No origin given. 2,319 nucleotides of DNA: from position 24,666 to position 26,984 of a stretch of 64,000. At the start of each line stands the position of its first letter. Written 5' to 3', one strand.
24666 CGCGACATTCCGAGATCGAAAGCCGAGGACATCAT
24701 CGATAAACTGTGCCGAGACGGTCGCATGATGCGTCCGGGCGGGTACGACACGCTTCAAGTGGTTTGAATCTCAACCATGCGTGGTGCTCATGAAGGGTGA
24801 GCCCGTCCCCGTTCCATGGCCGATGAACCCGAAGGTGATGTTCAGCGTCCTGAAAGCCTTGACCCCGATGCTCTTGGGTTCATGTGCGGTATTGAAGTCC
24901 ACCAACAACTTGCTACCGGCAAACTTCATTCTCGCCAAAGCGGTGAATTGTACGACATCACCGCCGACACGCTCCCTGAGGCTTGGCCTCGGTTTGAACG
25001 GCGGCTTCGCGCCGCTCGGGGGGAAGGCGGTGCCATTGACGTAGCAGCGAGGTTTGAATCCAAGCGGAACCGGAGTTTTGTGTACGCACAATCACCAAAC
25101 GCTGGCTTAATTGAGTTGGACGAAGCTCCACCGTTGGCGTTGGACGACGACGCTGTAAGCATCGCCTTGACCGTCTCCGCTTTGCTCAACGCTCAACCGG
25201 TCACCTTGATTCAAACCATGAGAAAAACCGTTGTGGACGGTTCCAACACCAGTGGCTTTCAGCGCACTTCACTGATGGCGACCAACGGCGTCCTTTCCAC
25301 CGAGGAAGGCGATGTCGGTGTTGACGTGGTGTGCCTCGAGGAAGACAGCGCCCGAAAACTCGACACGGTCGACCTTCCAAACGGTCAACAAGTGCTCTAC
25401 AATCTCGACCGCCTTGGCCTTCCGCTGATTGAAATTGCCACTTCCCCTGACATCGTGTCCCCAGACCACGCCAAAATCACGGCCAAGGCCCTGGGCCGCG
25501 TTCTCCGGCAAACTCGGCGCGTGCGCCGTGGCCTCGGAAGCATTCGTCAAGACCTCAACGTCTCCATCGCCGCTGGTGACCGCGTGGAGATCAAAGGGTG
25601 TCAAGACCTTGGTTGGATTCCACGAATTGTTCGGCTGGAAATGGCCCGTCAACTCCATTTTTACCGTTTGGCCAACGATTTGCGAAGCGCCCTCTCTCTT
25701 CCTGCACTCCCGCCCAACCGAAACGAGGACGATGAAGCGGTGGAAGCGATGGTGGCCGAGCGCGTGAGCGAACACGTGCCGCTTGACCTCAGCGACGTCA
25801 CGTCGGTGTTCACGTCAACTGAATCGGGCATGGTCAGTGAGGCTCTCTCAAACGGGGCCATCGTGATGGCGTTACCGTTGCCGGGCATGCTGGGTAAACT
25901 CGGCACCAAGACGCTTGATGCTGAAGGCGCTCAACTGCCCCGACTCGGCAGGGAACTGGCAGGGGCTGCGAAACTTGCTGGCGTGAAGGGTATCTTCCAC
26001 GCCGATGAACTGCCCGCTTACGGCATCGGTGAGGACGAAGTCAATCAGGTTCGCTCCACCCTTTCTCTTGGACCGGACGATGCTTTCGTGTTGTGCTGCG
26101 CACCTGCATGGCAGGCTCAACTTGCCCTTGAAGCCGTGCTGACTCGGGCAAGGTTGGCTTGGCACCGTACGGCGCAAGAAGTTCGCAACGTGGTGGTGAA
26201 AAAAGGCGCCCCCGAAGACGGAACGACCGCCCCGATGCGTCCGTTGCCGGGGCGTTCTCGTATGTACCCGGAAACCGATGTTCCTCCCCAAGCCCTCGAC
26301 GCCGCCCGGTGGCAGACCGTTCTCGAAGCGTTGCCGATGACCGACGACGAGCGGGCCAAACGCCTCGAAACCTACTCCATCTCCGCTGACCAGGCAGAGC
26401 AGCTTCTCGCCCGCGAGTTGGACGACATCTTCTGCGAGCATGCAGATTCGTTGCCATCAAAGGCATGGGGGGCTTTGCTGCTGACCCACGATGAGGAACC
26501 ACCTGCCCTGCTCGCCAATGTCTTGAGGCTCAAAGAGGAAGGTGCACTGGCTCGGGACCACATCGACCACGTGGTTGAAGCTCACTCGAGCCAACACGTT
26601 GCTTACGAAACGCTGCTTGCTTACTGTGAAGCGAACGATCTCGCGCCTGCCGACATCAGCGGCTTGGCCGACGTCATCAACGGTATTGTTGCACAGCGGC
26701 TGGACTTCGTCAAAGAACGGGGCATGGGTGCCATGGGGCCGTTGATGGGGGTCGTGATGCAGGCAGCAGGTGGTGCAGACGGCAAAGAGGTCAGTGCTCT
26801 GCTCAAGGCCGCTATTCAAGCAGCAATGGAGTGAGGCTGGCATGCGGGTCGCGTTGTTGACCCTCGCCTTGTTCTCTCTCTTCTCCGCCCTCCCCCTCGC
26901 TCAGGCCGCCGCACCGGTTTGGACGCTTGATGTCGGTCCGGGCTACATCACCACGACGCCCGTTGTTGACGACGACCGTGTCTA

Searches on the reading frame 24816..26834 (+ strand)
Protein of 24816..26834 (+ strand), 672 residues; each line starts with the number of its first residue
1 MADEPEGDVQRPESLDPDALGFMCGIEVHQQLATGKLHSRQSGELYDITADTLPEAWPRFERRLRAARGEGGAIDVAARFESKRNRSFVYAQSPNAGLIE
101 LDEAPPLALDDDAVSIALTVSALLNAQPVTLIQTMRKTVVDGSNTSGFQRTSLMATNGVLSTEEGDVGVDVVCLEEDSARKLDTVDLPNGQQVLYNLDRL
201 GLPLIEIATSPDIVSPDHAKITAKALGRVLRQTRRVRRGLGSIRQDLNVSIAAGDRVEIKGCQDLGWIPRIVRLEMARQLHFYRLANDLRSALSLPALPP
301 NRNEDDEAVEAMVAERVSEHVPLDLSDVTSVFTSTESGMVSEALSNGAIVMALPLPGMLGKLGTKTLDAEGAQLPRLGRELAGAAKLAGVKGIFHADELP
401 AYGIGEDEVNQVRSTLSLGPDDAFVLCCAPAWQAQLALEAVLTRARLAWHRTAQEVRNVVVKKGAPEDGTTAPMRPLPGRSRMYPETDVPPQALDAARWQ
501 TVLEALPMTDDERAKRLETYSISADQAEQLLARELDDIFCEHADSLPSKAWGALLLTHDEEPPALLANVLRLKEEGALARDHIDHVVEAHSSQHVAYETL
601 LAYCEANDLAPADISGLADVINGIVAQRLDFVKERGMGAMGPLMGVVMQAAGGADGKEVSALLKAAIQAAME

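Call 9: search_protein_families(library=pfam, proteins=[window:24816-26834:+], max_evalue=0.001)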
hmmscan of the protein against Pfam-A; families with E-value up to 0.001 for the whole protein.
window:24816-26834:+ (672 aa): 3 families
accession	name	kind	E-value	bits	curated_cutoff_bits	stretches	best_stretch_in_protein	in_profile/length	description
PF02934.20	GatB_N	-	6.6e-42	144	23.4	1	23-496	2-273/277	GatB/GatE catalytic domain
PF02938.19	GAD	-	1.3e-06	28.9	23.4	1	341-430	2-87/95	GAD domain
PF02637.23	GatB_Yqey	-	6.9e-06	26.4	27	1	562-666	41-147/148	GatB domain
